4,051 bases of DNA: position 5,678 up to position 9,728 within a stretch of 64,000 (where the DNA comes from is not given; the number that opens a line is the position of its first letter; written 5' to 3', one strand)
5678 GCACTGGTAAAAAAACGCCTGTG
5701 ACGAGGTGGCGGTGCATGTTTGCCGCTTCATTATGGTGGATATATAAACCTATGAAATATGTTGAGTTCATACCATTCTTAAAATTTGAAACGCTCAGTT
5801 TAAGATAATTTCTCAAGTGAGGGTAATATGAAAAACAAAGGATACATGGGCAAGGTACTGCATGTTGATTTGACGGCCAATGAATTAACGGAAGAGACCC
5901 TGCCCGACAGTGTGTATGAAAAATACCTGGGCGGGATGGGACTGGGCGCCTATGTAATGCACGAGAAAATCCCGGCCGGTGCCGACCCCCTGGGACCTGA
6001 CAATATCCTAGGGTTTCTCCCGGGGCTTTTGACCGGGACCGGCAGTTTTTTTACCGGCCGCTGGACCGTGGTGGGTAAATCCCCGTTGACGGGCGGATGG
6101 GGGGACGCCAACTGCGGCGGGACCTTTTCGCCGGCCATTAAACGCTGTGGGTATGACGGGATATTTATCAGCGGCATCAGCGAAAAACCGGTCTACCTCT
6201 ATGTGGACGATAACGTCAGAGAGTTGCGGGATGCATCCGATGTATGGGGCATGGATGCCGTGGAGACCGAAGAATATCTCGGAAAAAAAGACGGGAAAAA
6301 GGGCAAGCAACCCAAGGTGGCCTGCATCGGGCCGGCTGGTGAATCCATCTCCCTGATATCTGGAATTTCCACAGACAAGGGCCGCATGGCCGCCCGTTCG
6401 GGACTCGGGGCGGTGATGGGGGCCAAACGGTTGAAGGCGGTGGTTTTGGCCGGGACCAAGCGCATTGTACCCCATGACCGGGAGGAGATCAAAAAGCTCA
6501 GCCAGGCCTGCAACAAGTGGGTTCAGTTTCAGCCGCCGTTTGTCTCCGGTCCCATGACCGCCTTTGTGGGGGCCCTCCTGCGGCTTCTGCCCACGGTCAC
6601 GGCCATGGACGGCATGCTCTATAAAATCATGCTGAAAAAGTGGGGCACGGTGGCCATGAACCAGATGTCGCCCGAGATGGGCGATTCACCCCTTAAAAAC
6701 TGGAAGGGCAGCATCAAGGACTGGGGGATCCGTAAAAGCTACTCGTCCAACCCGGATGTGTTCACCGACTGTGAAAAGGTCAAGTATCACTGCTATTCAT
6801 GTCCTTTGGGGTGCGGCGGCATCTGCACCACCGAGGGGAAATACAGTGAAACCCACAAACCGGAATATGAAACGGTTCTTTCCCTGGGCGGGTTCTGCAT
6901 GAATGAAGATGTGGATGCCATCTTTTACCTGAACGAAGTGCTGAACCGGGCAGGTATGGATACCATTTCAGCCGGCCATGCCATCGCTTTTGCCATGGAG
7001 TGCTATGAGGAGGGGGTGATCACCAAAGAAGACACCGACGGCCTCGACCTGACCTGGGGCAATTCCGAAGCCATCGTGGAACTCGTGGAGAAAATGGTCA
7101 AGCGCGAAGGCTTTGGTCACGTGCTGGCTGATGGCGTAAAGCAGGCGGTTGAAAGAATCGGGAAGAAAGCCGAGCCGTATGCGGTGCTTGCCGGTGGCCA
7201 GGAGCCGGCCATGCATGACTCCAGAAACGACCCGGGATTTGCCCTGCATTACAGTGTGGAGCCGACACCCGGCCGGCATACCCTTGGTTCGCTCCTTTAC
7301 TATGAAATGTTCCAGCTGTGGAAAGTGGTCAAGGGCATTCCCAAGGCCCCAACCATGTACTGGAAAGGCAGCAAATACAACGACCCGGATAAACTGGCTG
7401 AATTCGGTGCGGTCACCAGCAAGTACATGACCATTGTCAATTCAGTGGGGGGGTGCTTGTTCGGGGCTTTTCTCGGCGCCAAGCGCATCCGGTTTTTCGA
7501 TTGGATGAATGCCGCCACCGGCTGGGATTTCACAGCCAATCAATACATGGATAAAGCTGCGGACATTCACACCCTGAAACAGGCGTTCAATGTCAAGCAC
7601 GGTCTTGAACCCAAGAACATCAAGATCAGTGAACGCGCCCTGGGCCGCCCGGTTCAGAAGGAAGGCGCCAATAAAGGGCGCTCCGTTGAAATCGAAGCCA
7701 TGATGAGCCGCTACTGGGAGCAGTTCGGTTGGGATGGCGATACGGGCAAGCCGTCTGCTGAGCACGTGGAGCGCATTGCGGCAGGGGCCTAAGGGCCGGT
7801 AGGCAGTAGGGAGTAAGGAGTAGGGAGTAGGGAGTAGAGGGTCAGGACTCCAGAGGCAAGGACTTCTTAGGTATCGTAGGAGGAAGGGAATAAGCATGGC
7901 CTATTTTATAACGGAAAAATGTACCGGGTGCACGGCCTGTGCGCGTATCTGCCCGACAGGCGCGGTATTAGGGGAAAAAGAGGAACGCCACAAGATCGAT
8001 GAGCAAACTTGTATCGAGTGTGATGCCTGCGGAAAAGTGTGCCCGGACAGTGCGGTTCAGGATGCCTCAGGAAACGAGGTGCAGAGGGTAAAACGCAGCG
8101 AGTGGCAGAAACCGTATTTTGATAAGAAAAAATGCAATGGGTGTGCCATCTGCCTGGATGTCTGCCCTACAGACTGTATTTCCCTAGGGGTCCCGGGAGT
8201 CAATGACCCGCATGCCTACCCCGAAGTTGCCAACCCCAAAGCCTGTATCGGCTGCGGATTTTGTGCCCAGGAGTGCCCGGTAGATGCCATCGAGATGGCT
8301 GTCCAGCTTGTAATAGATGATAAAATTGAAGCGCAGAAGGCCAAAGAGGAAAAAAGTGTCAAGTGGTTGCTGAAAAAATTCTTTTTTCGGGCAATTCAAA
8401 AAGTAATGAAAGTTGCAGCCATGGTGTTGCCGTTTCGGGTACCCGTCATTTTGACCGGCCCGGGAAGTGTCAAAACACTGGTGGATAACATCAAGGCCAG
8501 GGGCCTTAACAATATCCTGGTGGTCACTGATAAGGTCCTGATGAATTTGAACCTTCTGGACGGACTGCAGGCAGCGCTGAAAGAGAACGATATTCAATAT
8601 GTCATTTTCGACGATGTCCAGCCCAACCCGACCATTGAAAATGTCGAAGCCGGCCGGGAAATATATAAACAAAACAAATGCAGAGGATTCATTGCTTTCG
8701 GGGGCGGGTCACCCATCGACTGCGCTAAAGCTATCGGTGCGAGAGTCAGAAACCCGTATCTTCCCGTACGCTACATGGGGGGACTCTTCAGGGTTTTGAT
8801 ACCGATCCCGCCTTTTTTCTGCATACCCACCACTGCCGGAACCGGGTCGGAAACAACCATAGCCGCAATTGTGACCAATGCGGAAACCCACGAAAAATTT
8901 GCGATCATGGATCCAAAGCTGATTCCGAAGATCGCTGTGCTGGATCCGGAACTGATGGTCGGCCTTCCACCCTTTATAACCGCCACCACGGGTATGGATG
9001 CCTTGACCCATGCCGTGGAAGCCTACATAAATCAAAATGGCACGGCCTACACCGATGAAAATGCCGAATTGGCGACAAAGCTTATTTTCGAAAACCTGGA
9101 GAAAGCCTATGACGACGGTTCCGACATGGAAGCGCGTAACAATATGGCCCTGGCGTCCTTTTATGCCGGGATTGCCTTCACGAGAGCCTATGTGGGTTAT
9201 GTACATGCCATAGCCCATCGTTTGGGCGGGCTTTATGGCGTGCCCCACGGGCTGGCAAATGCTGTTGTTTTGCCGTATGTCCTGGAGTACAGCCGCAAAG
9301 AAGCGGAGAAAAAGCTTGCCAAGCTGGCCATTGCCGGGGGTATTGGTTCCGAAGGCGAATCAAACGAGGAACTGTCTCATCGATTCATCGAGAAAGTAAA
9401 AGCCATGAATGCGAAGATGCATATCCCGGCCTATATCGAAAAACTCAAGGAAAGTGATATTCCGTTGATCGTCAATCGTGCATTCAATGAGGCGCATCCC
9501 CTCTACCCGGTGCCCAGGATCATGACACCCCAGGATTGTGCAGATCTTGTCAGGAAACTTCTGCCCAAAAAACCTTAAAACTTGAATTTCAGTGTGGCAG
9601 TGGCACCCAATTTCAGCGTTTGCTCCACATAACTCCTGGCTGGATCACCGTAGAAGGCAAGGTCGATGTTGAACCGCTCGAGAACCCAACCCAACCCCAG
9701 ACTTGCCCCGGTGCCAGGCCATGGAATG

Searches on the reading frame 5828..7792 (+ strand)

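Call 58: search_protein_families(library=pfam, proteins=[window:5828-7792:+], max_evalue=0.00001)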
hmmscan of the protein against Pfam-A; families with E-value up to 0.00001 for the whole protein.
window:5828-7792:+ (654 aa): 2 families
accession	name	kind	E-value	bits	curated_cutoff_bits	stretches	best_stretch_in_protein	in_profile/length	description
PF01314.23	AFOR_C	-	2.4e-94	317.1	27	1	268-649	19-382/385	Aldehyde ferredoxin oxidoreductase, domains 2 & 3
PF02730.20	AFOR_N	-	2.7e-72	243.1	29.8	1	8-210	1-199/199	Aldehyde ferredoxin oxidoreductase, N-terminal domain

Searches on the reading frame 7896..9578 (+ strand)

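Call 58: search_protein_families(library=pfam, proteins=[window:7896-9578:+], max_evalue=0.00001)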
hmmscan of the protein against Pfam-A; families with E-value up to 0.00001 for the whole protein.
window:7896-9578:+ (560 aa): 14 families
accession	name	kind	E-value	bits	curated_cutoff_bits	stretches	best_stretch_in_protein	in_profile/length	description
PF25137.1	ADH_Fe_C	-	7.8e-52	176.2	27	1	362-554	1-192/194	Fe-containing alcohol dehydrogenase family, C-terminal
PF00465.25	Fe-ADH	-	6.7e-49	166.2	31.3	1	185-351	4-168/168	Iron-containing alcohol dehydrogenase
PF00037.32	Fer4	-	3.6e-23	80.8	21.1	2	3-24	2-23/24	4Fe-4S binding domain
PF14697.11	Fer4_21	-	3.3e-20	72.4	35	1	33-97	2-59/59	4Fe-4S dicluster domain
PF12838.12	Fer4_7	-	4.6e-19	69.1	27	3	79-131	1-52/52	4Fe-4S dicluster domain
PF12797.12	Fer4_2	-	3.9e-15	55.1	24.5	0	72-92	2-22/22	4Fe-4S binding domain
PF12837.12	Fer4_6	-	5.9e-15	54.8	25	0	3-23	3-23/24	4Fe-4S binding domain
PF13237.11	Fer4_10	-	1.5e-14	54.1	25.5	2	72-128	1-53/53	4Fe-4S dicluster domain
PF13484.11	Fer4_16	-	5.5e-14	53.1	30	0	38-92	1-65/66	4Fe-4S double cluster binding domain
PF13187.11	Fer4_9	-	3.3e-13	49.9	27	2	39-95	2-52/52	4Fe-4S dicluster domain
PF13685.12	Fe-ADH_2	-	1.8e-10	41.5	28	1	188-291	3-104/149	Iron-containing alcohol dehydrogenase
PF13183.11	Fer4_8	-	1.8e-09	38.4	27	0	115-132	3-20/68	4Fe-4S dicluster domain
PF25160.1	LdpA_Fe-S-bd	-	1e-07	32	27.6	0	115-135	26-46/49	LdpA Fe-S cluster-binding domain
PF12800.12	Fer4_4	-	4.2e-07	30.2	24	0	6-22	1-17/17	4Fe-4S binding domain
